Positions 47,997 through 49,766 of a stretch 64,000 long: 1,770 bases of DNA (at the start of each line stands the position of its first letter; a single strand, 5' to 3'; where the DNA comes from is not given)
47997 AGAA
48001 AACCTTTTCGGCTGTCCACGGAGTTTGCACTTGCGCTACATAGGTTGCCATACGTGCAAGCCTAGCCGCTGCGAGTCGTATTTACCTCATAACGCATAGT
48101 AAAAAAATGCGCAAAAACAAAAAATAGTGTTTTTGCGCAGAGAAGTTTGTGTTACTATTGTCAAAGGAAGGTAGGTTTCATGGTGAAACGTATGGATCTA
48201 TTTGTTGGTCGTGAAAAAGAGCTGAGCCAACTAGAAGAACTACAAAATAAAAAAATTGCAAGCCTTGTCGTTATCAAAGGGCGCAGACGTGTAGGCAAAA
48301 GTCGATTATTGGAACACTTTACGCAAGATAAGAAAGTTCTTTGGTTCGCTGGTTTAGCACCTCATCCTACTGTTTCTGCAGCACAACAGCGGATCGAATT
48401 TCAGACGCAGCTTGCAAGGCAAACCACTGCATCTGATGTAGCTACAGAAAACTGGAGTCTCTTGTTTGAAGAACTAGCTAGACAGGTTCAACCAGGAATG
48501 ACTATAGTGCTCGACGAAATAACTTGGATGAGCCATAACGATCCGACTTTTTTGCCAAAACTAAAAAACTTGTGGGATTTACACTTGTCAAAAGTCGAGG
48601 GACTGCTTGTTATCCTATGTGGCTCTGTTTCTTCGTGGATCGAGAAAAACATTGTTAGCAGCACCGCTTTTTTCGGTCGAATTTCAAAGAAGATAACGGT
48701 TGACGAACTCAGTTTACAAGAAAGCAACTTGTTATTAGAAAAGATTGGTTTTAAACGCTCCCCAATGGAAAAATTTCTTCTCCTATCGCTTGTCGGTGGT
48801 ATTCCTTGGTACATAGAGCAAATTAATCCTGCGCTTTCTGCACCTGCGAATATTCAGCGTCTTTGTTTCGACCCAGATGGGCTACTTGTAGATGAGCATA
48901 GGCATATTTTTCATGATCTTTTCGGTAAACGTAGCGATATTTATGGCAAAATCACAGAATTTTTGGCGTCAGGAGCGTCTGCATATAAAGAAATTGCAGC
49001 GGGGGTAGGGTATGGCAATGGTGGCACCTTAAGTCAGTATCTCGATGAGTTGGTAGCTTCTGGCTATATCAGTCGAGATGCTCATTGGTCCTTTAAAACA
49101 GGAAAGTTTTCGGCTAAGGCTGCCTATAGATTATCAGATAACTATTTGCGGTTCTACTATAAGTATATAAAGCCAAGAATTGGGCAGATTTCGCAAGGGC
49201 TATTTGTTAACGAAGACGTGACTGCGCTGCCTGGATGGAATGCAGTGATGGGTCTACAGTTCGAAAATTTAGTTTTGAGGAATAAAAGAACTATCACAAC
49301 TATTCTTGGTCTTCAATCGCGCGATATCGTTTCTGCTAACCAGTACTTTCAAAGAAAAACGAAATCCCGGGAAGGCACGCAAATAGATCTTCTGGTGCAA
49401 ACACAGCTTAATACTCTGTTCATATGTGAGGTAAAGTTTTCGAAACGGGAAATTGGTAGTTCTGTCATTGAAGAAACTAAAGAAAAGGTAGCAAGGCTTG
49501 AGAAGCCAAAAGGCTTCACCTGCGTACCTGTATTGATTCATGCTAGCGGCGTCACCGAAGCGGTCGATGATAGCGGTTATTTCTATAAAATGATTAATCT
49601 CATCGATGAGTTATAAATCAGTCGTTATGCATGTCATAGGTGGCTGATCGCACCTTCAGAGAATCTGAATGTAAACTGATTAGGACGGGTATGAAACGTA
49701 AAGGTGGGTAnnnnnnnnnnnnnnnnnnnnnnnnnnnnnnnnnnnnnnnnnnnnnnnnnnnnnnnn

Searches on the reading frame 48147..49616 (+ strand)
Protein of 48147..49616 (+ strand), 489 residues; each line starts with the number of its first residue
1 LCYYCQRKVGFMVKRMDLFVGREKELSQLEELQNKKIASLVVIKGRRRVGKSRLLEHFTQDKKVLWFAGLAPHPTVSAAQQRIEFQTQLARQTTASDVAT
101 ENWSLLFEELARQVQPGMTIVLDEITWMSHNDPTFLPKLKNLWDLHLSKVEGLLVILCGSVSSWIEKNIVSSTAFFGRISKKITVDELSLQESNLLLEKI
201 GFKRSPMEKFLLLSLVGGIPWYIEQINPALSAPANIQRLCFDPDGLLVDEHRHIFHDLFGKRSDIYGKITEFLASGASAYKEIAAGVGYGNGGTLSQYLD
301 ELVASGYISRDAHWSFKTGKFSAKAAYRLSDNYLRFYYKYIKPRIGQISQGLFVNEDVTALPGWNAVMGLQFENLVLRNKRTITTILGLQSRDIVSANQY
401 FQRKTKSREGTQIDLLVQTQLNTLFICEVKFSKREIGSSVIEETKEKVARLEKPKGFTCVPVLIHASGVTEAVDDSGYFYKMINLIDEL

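Call 6: search_protein_families(library=pfam, proteins=[window:48147-49616:+], max_evalue=0.01)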
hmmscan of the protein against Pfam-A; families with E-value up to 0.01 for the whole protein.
window:48147-49616:+ (489 aa): 4 families
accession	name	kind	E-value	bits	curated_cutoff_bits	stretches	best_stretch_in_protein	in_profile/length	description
PF01637.24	ATPase_2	-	5.5e-16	59.5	33.2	1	19-225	1-224/225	ATPase domain predominantly from Archaea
PF13173.12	AAA_14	-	6.3e-08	33.1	27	1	40-192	4-127/129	AAA domain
PF13191.12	AAA_16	-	6.1e-07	30.5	32.6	1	19-142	2-158/167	AAA ATPase domain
PF13401.12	AAA_22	-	3.2e-06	27.9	27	1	38-160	5-123/130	AAA domain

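Call 7: search_protein_families(library=padloc, proteins=[window:48147-49616:+], max_evalue=0.01)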
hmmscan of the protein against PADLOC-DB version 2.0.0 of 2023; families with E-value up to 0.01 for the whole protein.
window:48147-49616:+ (489 aa): 8 families
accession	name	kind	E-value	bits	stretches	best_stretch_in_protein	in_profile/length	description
PDLC04984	PDC-S27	-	5.3e-83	277.5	1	16-471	1-456/474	-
PDLC04985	PDC-S27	-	8.1e-15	52.7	1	19-415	6-399/484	-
PDLC04791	PDC-S01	-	9.1e-07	25.9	1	25-179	6-137/395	-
PDLC04787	PDC-S01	-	0.00016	18.7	1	15-62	5-51/412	-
PDLC04789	PDC-S01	-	0.00021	18.4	1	37-74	16-55/375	-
PDLC04788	PDC-S01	-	0.004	14.1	0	26-97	7-78/448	-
PDLC04786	PDC-S01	-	0.004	14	0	26-61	8-43/439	-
PDLC04790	PDC-S01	-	0.004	13.9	0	37-66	26-55/422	-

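Call 28: search_protein_families(library=phrogs, proteins=[window:48147-49613:+], max_evalue=1)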
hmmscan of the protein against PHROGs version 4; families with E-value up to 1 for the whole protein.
window:48147-49613:+ (489 aa): 2 families
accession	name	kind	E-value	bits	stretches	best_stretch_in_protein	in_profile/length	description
phrog_6336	-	unknown function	0.02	16.2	1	274-318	25-69/81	-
phrog_21746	-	unknown function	0.057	14.8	1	104-146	33-76/111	-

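Call 47: find_homologous_proteins(query=window:48180-49613:+, max_evalue=1e-20)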
Query window:48180-49613:+ (478 aa): 5454 proteins with E <= 1e-20 among 8000 candidates; the best 120 are listed.
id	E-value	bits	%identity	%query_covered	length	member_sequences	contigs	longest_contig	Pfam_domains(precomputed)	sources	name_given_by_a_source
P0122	0.0e+0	1072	100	100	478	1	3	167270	PF13173.13,PF13401.13,PF01637.25,PF13191.13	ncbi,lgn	-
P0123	3.5e-187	641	60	98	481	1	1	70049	PF13173.13,PF13401.13,PF01637.25,PF13191.13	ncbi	ncbi:MAG: ATP-binding protein [Gammaproteobacteria bacterium]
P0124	8.5e-180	617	59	98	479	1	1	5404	PF13173.13,PF13401.13,PF01637.25,PF13191.13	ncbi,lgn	-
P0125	7.3e-179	614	57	98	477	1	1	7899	PF13173.13,PF13401.13,PF01637.25,PF13191.13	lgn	-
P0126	4.6e-177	608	57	98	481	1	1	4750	PF13173.13,PF13401.13,PF01637.25,PF13191.13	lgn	-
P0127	5.8e-177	607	58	99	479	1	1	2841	PF13173.13,PF13401.13,PF01637.25,PF13191.13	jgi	-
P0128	1.1e-176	607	58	93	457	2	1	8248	PF13173.13,PF13401.13,PF01637.25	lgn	-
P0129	2.2e-176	606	58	98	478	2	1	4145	PF13173.13,PF13401.13,PF01637.25,PF13191.13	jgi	jgi:uncharacterized protein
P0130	2.3e-175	602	57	99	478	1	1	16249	PF13173.13,PF13401.13,PF01637.25,PF13191.13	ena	-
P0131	6.0e-175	601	56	98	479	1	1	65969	PF13173.13,PF13401.13,PF01637.25,PF13191.13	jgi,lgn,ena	-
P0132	9.4e-175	600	56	98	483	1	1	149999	PF13173.13,PF13401.13,PF01637.25,PF13191.13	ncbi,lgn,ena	-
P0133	1.4e-174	600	58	98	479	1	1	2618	PF13401.13,PF01637.25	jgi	-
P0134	1.6e-174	599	56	99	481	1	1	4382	PF13173.13,PF13401.13,PF01637.25,PF13191.13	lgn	-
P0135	2.9e-174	599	57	99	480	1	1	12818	PF13173.13,PF13401.13,PF01637.25,PF13191.13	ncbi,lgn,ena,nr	ncbi:MAG: hypothetical protein K940chlam9_01504 [Chlamydiae bacterium]|nr:hypothetical protein [Chla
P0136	3.2e-174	598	56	98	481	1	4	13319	PF13173.13,PF13401.13,PF01637.25,PF13191.13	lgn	-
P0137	3.4e-173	595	57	98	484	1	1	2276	PF13173.13,PF13401.13,PF01637.25,PF13191.13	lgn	-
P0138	5.6e-173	594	56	98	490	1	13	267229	PF13173.13,PF13401.13,PF01637.25,PF13191.13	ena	-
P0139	7.1e-173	594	57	98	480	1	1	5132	PF13173.13,PF13401.13,PF01637.25,PF13191.13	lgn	-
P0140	1.0e-172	593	57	98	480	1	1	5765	PF13173.13,PF13401.13,PF01637.25,PF13191.13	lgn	-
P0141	3.5e-172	592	56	99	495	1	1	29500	PF13173.13,PF13401.13,PF01637.25,PF13191.13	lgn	-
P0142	3.9e-172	592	56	99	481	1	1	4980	PF13173.13,PF13401.13,PF01637.25,PF13191.13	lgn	-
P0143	4.3e-172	591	55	99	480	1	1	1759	PF13173.13,PF13401.13,PF01637.25,PF13191.13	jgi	jgi:AAA+ ATPase superfamily predicted ATPase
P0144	1.7e-171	589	57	99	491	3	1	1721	PF13401.13,PF01637.25,PF13191.13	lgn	-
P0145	3.2e-171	589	56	98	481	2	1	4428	PF13173.13,PF13401.13,PF01637.25,PF13191.13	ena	-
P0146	3.5e-171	588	56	98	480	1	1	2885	PF13173.13,PF13401.13,PF01637.25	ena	-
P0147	5.0e-171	588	56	99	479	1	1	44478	PF13173.13,PF13401.13,PF01637.25,PF13191.13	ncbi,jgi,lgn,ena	jgi:AAA+ ATPase superfamily predicted ATPase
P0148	6.7e-171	587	56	98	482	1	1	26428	PF13173.13,PF13401.13,PF01637.25,PF13191.13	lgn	-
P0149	6.9e-171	587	56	98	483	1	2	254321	PF13173.13,PF13401.13,PF01637.25,PF13191.13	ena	-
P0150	7.8e-171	587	55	99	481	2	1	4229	PF13173.13,PF13401.13,PF01637.25,PF13191.13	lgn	-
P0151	9.0e-171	587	54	98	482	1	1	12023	PF13173.13,PF13401.13,PF01637.25,PF13191.13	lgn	-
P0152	1.2e-170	587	56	98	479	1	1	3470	PF13173.13,PF13401.13,PF01637.25,PF13191.13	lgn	-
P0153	1.3e-170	587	55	99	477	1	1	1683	PF13173.13,PF13401.13,PF01637.25,PF13191.13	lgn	-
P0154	1.4e-170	586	54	99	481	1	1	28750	PF13173.13,PF13401.13,PF01637.25,PF13191.13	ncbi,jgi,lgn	-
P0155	2.3e-170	586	56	98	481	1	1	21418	PF13173.13,PF13401.13,PF01637.25,PF13191.13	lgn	-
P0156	1.4e-169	583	56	100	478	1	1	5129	PF13173.13,PF13401.13,PF01637.25,PF13191.13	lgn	-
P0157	1.7e-169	583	55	99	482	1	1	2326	PF13173.13,PF13401.13,PF01637.25,PF13191.13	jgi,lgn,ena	-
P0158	2.0e-169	583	55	98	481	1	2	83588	PF13173.13,PF01637.25,PF13191.13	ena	-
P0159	2.9e-169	582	55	98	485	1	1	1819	PF13173.13,PF13401.13,PF01637.25,PF13191.13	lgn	-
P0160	3.3e-169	582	55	99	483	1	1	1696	PF13173.13,PF13401.13,PF01637.25,PF13191.13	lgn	-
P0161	5.7e-169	581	55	98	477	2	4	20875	PF13173.13,PF13401.13,PF01637.25,PF13191.13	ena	-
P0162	1.1e-168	580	55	98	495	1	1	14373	PF13401.13,PF01637.25,PF13191.13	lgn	-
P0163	1.2e-168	580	54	99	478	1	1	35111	PF13173.13,PF13401.13,PF01637.25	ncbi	-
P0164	1.4e-168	580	55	99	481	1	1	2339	PF13173.13,PF13401.13,PF01637.25,PF13191.13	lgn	-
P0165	2.3e-168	579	54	98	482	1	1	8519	PF13173.13,PF13401.13,PF01637.25,PF13191.13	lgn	-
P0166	2.8e-168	579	56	98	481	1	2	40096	PF13173.13,PF13401.13,PF01637.25,PF13191.13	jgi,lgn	-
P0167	3.5e-168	578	56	98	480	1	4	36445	PF13401.13,PF01637.25,PF13191.13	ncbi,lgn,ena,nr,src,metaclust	ncbi:MAG: ATPase [Gammaproteobacteria bacterium RIFCSPHIGHO2_12_FULL_38_11]|nr:MAG: ATPase [Gammapro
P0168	3.9e-168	578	54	98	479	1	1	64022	PF13401.13,PF01637.25,PF13191.13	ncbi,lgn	-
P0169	6.1e-168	578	55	98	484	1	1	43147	PF13173.13,PF13401.13,PF01637.25,PF13191.13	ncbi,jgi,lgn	-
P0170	7.0e-168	578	54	98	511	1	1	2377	PF13173.13,PF13401.13,PF01637.25,PF13191.13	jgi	jgi:uncharacterized protein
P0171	1.0e-167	577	54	99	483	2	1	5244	PF13173.13,PF13401.13,PF01637.25,PF13191.13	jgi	-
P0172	1.2e-167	577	55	99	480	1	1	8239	PF13173.13,PF13401.13,PF01637.25,PF13191.13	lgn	-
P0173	1.8e-167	576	54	99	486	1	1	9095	PF13401.13,PF01637.25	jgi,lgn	-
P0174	2.1e-167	576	55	98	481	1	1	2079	PF13173.13,PF13401.13,PF01637.25,PF13191.13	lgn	-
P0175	2.9e-167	575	55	98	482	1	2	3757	PF13173.13,PF13401.13,PF01637.25,PF13191.13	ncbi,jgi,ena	-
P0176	3.8e-167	575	55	98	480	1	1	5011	PF13173.13,PF13401.13,PF01637.25,PF13191.13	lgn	-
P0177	4.3e-167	575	55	98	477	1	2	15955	PF13173.13,PF01637.25,PF13191.13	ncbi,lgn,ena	-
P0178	5.8e-167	574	56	98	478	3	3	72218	PF13173.13,PF13401.13,PF01637.25,PF13191.13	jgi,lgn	jgi:hypothetical protein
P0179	1.1e-166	574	55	98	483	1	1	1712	PF13173.13,PF13401.13,PF01637.25,PF13191.13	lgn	-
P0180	1.3e-166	573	54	98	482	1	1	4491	PF13173.13,PF13401.13,PF01637.25,PF13191.13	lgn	-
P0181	2.2e-166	573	56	98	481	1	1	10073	PF13173.13,PF13401.13,PF01637.25,PF13191.13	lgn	-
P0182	2.4e-166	572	55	98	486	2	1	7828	PF13173.13,PF13401.13,PF01637.25,PF13191.13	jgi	jgi:AAA+ ATPase superfamily predicted ATPase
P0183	4.1e-166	572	55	99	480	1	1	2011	PF13173.13,PF13401.13,PF01637.25,PF13191.13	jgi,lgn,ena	-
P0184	8.5e-166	571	54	99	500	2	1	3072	PF13173.13,PF13401.13,PF01637.25,PF13191.13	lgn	-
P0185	9.2e-166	571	55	99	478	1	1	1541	PF13401.13,PF01637.25,PF13191.13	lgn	-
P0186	1.3e-165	570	55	98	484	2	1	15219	PF13173.13,PF13401.13,PF01637.25,PF13191.13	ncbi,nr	ncbi:MAG: ATP-binding protein [Alphaproteobacteria bacterium]|nr:ATP-binding protein [Alphaproteobac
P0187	1.5e-165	570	54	98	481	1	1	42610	PF13401.13,PF01637.25,PF13191.13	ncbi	-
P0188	2.2e-165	569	54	99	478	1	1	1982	PF13173.13,PF13401.13,PF01637.25,PF13191.13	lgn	-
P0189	2.2e-165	569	54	99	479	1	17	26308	PF13173.13,PF13401.13,PF01637.25,PF13191.13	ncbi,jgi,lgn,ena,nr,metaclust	ncbi:MAG: ATPase family protein [uncultured bacterium]|nr:MAG: ATPase family protein [uncultured bac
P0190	2.7e-165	569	54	98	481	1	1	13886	PF13173.13,PF01637.25,PF13191.13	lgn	-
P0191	2.7e-165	569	54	98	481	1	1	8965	PF13173.13,PF13401.13,PF01637.25,PF13191.13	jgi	jgi:AAA+ ATPase superfamily predicted ATPase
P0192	4.6e-165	568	55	99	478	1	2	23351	PF13173.13,PF13401.13,PF01637.25,PF13191.13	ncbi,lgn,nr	ncbi:MAG: ATP-binding protein [Gammaproteobacteria bacterium]|nr:ATP-binding protein [Gammaproteobac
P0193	5.7e-165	568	55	98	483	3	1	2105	PF13401.13,PF01637.25,PF13191.13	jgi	jgi:AAA+ ATPase superfamily predicted ATPase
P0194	1.3e-164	567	55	99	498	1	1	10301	PF13173.13,PF13401.13,PF01637.25,PF13191.13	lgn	-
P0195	1.8e-164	566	54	98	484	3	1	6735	PF13173.13,PF13401.13,PF01637.25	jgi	jgi:AAA+ ATPase superfamily predicted ATPase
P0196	2.0e-164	566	54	98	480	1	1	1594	PF13173.13,PF13401.13,PF01637.25,PF13191.13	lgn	-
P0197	2.3e-164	566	54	98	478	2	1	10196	PF13173.13,PF13401.13,PF01637.25,PF13191.13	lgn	-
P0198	3.2e-164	565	55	98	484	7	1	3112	PF13173.13,PF13401.13,PF01637.25,PF13191.13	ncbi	-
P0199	7.4e-164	564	55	98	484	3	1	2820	PF13173.13,PF13635.13,PF13401.13,PF01637.25,PF13191.13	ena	-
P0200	1.1e-163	564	54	98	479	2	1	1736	PF13173.13,PF13401.13,PF01637.25,PF13191.13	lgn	-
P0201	1.2e-163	564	55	98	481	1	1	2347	PF13173.13,PF13401.13,PF01637.25,PF13191.13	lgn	-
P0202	1.4e-163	563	53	98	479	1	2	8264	PF13173.13,PF13401.13,PF01637.25,PF13191.13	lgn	-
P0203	1.6e-163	563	53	98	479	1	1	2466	PF13173.13,PF01637.25,PF13191.13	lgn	-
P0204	6.3e-163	561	54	99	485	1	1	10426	PF13173.13,PF01637.25,PF13191.13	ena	-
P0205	6.5e-163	561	53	98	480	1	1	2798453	PF13173.13,PF13401.13,PF01637.25,PF13191.13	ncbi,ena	-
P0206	1.2e-162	560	54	99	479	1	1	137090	PF13173.13,PF13401.13,PF01637.25,PF13191.13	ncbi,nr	ncbi:MAG: AAA family ATPase [Proteobacteria bacterium]|nr:AAA family ATPase [Pseudomonadota bacteriu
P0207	1.4e-162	560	54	98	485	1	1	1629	PF13173.13,PF13401.13,PF01637.25,PF13191.13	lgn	-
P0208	2.2e-162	559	55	98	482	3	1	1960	PF13173.13,PF01637.25,PF13191.13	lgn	-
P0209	2.2e-162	559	54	98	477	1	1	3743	PF13173.13,PF13401.13,PF01637.25,PF13191.13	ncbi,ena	-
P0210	3.8e-162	559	55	98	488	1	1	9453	PF13173.13,PF13401.13,PF01637.25,PF13191.13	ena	-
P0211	5.4e-162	558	53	98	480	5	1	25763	PF13173.13,PF13401.13,PF01637.25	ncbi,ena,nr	ncbi:MAG: hypothetical protein KR126chlam5_00144 [Candidatus Anoxychlamydiales bacterium]|nr:hypothe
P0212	5.6e-162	558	53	98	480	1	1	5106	PF13401.13,PF01637.25,PF13191.13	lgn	-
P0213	6.0e-162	558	53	99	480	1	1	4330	PF13173.13,PF13401.13,PF01637.25,PF13191.13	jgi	jgi:AAA+ ATPase superfamily predicted ATPase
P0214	8.4e-162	557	53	98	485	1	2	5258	PF13173.13,PF13401.13,PF01637.25,PF13191.13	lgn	-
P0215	9.9e-162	557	53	99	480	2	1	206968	PF13401.13,PF01637.25,PF13191.13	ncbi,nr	ncbi:MAG: ATPase [Legionellales bacterium]|nr:ATPase [Legionellales bacterium]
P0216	1.0e-161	557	53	100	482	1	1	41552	PF13173.13,PF13401.13,PF01637.25,PF13191.13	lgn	-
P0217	1.4e-161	557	54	98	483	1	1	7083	PF13173.13,PF13401.13,PF01637.25,PF13191.13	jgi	jgi:uncharacterized protein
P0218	3.5e-161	555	53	99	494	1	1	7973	PF13173.13,PF13401.13,PF01637.25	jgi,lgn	-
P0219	4.6e-161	555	52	98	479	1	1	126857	PF13173.13,PF01637.25,PF13191.13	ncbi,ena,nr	ncbi:MAG: hypothetical protein K940chlam8_00739 [Chlamydiae bacterium]|nr:hypothetical protein [Chla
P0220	8.7e-161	554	53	98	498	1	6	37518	PF13173.13,PF13401.13,PF01637.25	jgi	jgi:uncharacterized protein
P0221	9.1e-161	554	54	98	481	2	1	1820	PF13173.13,PF13401.13,PF01637.25,PF13191.13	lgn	-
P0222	1.1e-160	554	52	98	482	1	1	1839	PF13173.13,PF13401.13,PF01637.25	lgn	-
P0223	1.5e-160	553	53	98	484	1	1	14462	PF13401.13,PF01637.25,PF13191.13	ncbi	-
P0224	1.7e-160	553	53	98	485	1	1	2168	PF13401.13,PF01637.25,PF13191.13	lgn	-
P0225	2.0e-160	553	52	98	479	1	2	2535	PF13401.13,PF01637.25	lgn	-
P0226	3.2e-160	552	53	99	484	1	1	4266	PF13401.13,PF01637.25,PF13191.13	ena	-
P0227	4.4e-160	552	54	99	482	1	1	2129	PF13173.13,PF13401.13,PF01637.25,PF13191.13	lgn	-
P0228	1.5e-159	550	54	99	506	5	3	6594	PF13173.13,PF13401.13,PF01637.25,PF13191.13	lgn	-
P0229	2.1e-159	550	53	98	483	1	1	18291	PF13173.13,PF13401.13,PF01637.25,PF13191.13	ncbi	ncbi:MAG: ATP-binding protein [Gammaproteobacteria bacterium]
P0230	2.7e-159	549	54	98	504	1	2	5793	PF13173.13,PF03008.21,PF13401.13,PF01637.25,PF13191.13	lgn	-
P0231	3.1e-159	549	53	98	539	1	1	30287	PF13173.13,PF13401.13,PF01637.25,PF13191.13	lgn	-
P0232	4.7e-159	548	52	99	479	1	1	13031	PF13173.13,PF13401.13,PF01637.25,PF13191.13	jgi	jgi:uncharacterized protein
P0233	7.1e-159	548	52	99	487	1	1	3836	PF13401.13,PF01637.25,PF13191.13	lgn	-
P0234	1.1e-158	547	52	98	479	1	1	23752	PF13173.13,PF13401.13,PF01637.25,PF13191.13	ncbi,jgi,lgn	-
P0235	1.2e-158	547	53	98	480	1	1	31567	PF13173.13,PF13401.13,PF01637.25,PF13191.13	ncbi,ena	-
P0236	1.3e-158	547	52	100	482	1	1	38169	PF13401.13,PF01637.25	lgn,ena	-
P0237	1.8e-158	546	52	98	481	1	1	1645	PF13173.13,PF13401.13,PF01637.25,PF13191.13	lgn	-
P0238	2.2e-158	546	53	99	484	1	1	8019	PF13173.13,PF13401.13,PF01637.25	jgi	-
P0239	2.3e-158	546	52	99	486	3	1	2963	PF13173.13,PF13401.13,PF01637.25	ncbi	-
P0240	3.1e-158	546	54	95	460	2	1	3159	PF13173.13,PF13401.13,PF01637.25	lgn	-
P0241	5.0e-158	545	54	99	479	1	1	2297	PF13173.13,PF13401.13,PF01637.25,PF13191.13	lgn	-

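Call 48: find_encoding_contigs(protein=P0123, flank=4000, max_places=2)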
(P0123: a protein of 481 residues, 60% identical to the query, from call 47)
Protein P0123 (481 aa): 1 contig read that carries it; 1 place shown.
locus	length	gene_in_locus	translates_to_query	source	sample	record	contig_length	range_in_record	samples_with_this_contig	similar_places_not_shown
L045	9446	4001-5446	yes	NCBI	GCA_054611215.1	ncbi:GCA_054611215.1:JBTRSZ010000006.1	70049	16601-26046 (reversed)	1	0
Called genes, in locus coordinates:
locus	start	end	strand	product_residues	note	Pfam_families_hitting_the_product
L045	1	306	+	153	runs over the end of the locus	-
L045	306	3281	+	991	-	-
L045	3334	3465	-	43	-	-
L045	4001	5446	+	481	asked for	PF01637:ATPase_2, PF13191:AAA_16 (weak), PF13173:AAA_14 (weak), PF13401:AAA_22 (weak)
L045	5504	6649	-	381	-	PF00437:T2SSE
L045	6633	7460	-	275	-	PF16932:T4SS_TraI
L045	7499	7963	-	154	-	PF16816:DotD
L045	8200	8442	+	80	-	PF28014:IcmT_2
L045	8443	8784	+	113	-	PF12608:T4bSS_IcmS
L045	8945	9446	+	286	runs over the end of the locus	PF04116:FA_hydroxylase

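Call 49: find_encoding_contigs(protein=P0132, flank=4000, max_places=2)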
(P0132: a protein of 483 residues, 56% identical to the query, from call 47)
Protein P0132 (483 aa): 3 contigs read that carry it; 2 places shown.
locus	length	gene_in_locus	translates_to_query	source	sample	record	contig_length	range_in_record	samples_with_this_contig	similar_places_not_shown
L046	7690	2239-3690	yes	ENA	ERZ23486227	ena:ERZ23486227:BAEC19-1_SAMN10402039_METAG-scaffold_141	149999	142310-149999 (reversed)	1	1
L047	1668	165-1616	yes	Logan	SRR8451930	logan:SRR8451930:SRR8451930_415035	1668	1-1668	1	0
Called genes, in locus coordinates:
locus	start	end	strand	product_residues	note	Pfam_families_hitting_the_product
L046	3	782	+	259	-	?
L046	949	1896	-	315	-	PF08240:ADH_N, PF00107:ADH_zinc_N, PF13602:ADH_zinc_N_2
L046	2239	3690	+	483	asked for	PF01637:ATPase_2, PF13191:AAA_16 (weak), PF13173:AAA_14 (weak), PF13401:AAA_22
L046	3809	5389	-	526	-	PF00009:GTP_EFTU, PF01926:MMR_HSR1 (faint), PF22042:EF-G_D2, PF03144:GTP_EFTU_D2, PF16658:RF3_C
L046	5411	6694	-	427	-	PF07690:MFS_1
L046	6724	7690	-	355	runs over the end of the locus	PF03739:LptF_LptG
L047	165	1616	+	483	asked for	PF01637:ATPase_2, PF13191:AAA_16 (weak), PF13173:AAA_14 (weak), PF13401:AAA_22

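Call 50: find_encoding_contigs(protein=P0138, flank=4000, max_places=3)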
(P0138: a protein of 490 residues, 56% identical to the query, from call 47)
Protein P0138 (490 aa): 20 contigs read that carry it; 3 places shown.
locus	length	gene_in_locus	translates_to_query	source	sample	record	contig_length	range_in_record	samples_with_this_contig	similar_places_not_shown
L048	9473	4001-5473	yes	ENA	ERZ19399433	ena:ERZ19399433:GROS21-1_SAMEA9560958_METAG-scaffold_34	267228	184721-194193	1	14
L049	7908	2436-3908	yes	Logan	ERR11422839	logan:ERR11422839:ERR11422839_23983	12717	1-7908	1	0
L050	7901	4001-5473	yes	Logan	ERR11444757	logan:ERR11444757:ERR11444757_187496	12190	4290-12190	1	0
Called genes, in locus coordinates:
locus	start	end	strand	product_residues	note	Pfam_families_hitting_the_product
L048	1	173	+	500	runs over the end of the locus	PF03553:Na_H_antiporter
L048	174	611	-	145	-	PF00188:CAP (weak)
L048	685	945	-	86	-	PF00313:CSD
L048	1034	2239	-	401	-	PF01266:DAO (weak), PF01494:FAD_binding_3, PF01946:Thi4 (faint), PF04820:Trp_halogenase (faint), PF07992:Pyr_redox_2 (faint), PF13450:NAD_binding_8 (weak)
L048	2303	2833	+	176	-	PF00293:NUDIX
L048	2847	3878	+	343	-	PF00368:HMG-CoA_red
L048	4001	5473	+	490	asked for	PF01637:ATPase_2, PF13191:AAA_16 (weak), PF13173:AAA_14 (weak), PF13401:AAA_22 (weak)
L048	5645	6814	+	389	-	PF01154:HMG_CoA_synt_N, PF00195:Chal_sti_synt_N (weak), PF08540:HMG_CoA_synt_C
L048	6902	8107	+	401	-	PF25199:nSTAND_NTPase5 (weak), PF13173:AAA_14, PF13635:DUF4143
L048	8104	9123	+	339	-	PF00288:GHMP_kinases_N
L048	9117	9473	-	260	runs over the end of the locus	PF14023:Bestrophin-like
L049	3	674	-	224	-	?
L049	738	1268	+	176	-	PF00293:NUDIX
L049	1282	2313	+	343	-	PF00368:HMG-CoA_red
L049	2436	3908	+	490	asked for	PF01637:ATPase_2, PF13191:AAA_16 (weak), PF13173:AAA_14 (weak), PF13401:AAA_22 (weak)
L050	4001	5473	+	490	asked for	PF01637:ATPase_2, PF13191:AAA_16 (weak), PF13173:AAA_14 (weak), PF13401:AAA_22 (weak)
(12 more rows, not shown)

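Call 54: find_encoding_contigs(protein=P0131, flank=3500, max_places=1)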
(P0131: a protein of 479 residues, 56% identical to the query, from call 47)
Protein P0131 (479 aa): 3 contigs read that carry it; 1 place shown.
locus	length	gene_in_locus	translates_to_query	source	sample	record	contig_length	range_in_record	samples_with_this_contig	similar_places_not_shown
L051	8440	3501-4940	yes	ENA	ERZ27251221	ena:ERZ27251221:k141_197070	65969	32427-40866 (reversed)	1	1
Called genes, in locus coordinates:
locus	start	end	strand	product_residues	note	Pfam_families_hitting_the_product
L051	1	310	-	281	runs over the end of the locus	PF13525:YfiO (faint), PF16331:TolA_bind_tri, PF13432:TPR_16 (faint), PF07719:TPR_2 (faint), PF13428:TPR_14 (faint), PF14559:TPR_19 (faint), PF13174:TPR_6 (weak)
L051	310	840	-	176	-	PF00691:OmpA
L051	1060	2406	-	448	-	PF04052:TolB_N, PF00930:DPPIV_N (faint), PF26550:Tricorn_2nd, PF07676:PD40, PF26549:Tricorn_N, PF07676:PD40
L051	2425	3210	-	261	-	PF06519:TolA, PF13103:TonB_2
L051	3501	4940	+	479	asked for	PF01637:ATPase_2, PF13191:AAA_16 (weak), PF13173:AAA_14 (weak), PF13401:AAA_22 (weak)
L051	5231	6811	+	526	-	-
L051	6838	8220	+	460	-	-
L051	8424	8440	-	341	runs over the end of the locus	PF02518:HATPase_c (weak), PF14213:DUF4325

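Call 55: find_encoding_contigs(protein=P0149, flank=3500, max_places=1)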
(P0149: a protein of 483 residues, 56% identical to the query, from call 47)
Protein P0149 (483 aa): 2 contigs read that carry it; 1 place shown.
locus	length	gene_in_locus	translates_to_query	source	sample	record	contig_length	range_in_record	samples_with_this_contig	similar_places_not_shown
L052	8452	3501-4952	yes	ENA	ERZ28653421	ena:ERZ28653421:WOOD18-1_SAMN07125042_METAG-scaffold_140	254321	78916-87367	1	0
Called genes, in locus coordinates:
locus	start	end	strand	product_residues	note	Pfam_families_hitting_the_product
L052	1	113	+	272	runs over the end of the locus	-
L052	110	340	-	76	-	PF00550:PP-binding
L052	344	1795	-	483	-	-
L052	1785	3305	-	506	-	PF00501:AMP-binding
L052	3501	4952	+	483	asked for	PF01637:ATPase_2, PF13191:AAA_16 (weak), PF13173:AAA_14 (weak), PF13401:AAA_22 (weak)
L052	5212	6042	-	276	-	PF00196:GerE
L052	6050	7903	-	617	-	-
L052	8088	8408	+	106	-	-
